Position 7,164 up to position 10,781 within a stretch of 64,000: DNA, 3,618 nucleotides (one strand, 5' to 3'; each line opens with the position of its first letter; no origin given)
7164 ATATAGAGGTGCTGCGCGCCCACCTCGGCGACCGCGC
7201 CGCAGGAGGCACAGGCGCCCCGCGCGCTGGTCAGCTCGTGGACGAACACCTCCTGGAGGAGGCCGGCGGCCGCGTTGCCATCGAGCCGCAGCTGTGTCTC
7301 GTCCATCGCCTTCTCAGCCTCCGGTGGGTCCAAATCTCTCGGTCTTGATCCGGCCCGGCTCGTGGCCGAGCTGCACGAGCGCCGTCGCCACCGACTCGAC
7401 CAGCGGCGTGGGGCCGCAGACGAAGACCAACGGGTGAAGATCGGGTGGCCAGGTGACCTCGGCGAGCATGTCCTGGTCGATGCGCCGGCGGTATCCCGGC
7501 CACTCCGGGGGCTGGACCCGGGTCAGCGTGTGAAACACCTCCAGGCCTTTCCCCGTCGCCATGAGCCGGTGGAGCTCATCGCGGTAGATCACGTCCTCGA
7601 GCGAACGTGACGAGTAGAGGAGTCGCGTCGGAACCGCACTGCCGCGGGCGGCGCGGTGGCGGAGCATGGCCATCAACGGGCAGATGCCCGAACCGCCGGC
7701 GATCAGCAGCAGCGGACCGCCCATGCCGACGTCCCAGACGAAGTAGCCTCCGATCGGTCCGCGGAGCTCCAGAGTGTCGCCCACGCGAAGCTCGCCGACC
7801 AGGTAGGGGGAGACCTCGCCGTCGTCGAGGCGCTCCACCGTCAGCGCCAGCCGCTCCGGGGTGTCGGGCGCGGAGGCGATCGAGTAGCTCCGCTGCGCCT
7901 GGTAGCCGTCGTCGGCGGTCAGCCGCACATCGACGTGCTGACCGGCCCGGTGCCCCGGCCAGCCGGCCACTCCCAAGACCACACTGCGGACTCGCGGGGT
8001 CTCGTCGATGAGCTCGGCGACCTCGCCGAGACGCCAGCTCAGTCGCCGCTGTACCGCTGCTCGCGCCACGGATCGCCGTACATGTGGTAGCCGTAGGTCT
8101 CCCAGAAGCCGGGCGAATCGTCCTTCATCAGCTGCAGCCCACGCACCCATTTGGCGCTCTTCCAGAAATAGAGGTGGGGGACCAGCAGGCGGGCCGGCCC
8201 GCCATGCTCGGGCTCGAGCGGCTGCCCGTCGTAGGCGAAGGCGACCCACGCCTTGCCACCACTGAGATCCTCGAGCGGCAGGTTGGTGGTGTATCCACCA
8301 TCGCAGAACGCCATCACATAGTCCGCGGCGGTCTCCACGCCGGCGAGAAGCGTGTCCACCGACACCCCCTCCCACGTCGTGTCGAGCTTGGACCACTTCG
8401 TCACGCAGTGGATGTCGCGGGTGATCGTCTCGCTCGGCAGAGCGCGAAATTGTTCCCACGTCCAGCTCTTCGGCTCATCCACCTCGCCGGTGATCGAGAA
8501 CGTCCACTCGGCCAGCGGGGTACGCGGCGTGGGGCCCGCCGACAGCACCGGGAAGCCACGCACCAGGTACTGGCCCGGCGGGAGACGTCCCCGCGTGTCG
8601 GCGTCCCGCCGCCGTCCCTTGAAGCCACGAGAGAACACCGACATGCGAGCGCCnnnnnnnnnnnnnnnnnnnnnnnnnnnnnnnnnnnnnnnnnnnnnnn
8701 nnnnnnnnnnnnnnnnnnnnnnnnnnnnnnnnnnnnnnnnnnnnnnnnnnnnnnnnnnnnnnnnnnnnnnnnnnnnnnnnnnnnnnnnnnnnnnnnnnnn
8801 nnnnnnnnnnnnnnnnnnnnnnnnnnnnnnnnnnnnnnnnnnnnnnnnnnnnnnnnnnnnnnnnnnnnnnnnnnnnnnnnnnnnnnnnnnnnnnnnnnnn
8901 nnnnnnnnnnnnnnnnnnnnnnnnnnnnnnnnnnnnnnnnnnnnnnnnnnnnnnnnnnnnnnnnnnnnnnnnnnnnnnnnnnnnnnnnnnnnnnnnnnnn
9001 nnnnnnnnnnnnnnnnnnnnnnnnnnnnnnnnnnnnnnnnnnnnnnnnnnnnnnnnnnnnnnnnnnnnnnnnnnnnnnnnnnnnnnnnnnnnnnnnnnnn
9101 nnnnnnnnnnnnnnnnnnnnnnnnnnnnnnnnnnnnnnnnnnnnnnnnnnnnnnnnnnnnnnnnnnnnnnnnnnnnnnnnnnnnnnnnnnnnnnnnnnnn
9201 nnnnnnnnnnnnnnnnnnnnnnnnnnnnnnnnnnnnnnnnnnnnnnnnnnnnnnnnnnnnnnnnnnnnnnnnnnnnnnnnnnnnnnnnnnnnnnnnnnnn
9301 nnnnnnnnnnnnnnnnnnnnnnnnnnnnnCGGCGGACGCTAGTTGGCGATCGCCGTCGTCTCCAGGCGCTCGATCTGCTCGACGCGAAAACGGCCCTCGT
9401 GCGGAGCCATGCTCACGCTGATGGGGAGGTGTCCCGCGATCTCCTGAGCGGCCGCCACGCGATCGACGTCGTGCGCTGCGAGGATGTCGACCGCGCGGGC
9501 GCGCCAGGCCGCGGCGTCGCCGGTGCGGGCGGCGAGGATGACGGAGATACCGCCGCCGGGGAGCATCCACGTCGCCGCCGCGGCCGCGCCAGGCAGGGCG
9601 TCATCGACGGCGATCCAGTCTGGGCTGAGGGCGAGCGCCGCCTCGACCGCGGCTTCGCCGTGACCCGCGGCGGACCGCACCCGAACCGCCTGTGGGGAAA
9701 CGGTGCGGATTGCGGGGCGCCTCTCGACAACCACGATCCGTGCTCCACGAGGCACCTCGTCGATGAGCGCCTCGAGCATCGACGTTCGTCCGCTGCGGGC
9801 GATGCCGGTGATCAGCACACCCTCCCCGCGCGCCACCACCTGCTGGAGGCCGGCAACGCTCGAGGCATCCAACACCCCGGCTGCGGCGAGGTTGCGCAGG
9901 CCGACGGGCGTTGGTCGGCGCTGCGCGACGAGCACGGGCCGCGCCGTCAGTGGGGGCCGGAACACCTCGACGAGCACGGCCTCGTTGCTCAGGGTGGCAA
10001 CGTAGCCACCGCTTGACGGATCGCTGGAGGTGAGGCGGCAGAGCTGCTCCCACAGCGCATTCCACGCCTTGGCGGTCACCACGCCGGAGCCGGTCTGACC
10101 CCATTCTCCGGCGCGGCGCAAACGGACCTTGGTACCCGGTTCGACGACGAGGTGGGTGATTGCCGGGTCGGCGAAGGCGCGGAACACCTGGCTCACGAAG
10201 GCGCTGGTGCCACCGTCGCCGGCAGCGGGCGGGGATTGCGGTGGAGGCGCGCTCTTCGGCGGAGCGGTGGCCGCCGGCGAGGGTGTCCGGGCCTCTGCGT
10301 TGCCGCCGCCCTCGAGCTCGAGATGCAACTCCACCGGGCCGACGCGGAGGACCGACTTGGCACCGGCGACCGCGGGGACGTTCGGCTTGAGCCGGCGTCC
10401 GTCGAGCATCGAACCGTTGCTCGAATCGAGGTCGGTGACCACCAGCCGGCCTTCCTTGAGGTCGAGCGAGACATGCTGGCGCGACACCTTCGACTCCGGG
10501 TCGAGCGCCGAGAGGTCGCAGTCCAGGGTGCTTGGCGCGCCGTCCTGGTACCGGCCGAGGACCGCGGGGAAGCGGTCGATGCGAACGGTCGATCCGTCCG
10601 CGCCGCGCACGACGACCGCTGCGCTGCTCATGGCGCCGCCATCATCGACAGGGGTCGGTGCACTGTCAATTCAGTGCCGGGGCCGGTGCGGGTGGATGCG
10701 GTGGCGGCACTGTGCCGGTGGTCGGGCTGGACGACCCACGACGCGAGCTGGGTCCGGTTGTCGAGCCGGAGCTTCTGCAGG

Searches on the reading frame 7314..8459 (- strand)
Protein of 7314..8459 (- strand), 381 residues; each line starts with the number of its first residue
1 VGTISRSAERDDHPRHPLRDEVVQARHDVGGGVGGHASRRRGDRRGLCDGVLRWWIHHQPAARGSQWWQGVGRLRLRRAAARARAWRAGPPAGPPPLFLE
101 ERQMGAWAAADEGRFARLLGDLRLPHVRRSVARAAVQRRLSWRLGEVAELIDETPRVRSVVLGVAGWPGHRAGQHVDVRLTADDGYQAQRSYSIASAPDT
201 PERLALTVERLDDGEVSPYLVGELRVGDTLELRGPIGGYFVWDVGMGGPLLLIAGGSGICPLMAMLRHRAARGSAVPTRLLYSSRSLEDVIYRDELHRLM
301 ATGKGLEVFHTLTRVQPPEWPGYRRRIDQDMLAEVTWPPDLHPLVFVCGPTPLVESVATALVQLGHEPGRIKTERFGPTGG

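Call 54: search_protein_families(library=pfam, proteins=[window:7314-8459:-], max_evalue=0.001)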
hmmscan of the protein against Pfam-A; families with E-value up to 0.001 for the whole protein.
window:7314-8459:- (381 aa): 2 families
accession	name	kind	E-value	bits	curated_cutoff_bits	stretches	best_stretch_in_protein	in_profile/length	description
PF00175.26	NAD_binding_1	-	4e-15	56.9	22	1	252-358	1-108/109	Oxidoreductase NAD-binding domain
PF00970.30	FAD_binding_6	-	2.9e-11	44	21.1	1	171-238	31-96/99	Oxidoreductase FAD-binding domain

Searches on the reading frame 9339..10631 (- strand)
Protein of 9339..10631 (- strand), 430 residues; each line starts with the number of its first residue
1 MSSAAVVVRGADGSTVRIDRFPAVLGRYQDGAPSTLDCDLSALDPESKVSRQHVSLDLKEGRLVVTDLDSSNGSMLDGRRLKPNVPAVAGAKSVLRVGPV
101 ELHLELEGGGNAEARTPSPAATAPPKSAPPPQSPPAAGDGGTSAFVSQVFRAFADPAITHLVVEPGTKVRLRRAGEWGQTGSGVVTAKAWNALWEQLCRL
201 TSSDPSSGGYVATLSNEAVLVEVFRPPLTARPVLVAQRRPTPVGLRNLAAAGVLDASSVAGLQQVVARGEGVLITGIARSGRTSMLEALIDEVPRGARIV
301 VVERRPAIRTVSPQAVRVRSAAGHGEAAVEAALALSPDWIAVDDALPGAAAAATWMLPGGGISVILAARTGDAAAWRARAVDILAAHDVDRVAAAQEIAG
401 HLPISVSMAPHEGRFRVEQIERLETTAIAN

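Call 4: search_protein_families(library=pfam, proteins=[window:9339-10631:-], max_evalue=0.01)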
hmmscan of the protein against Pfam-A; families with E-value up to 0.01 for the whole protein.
window:9339-10631:- (430 aa): 3 families
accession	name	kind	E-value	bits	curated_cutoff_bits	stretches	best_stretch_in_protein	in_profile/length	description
PF00498.31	FHA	-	1.3e-09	38.7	20.7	1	26-98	4-67/67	FHA domain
PF16697.10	Yop-YscD_cpl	-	1.7e-06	28.6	33.2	1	37-105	26-91/94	Inner membrane component of T3SS, cytoplasmic domain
PF00437.27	T2SSE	-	0.0039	16.3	24.9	1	240-342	114-217/370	Type II/IV secretion system protein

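Call 5: search_protein_families(library=ncbifam, proteins=[window:9339-10631:-], max_evalue=0.01)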
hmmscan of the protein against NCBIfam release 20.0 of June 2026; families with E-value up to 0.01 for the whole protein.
window:9339-10631:- (430 aa): 10 families
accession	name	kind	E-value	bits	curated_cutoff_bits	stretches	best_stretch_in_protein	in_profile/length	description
TIGR03819.1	heli_sec_ATPase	hypoth_equivalog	9.6e-11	41.4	373.15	1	216-342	123-259/340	TadA family conjugal transfer-associated ATPase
TIGR02782.1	TrbB_P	equivalog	9.2e-09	35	304.55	1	147-367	12-242/303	P-type conjugative transfer ATPase TrbB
TIGR03354.1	VI_FHA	hypoth_equivalog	9.7e-07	28.9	120.25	1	37-135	33-132/420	type VI secretion system-associated FHA domain protein TagH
TIGR02788.1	VirB11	equivalog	1e-06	28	249.95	1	262-342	137-224/308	P-type DNA transfer ATPase VirB11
NF010407.0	PRK13833.1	subfamily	1.4e-06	28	499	1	144-368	17-250/323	conjugal transfer protein TrbB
NF049868.1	FhaB_Rv0019c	equivalog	1.8e-05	24.9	125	1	6-99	70-153/158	FHA domain-containing protein FhaB/FipA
NF058587.1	archaellum_moto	equivalog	0.00052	18.9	550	1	237-342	243-356/527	archaellum flagellar ATPase motor FlaI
NF010425.0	PRK13851.1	equivalog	0.0016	17.4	461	1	262-333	155-233/344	type IV secretion system protein VirB11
NF010475.0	PRK13900.1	equivalog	0.0029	16.7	389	1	262-349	153-247/333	type IV secretion system ATPase VirB11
NF010469.0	PRK13894.1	subfamily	0.0059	16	508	0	244-344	124-228/320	conjugal transfer ATPase TrbB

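Call 86: search_protein_families(library=padloc, proteins=[window:9339-10631:-], max_evalue=0.001)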
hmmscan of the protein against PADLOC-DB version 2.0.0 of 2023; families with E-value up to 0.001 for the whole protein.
window:9339-10631:- (430 aa): 0 families
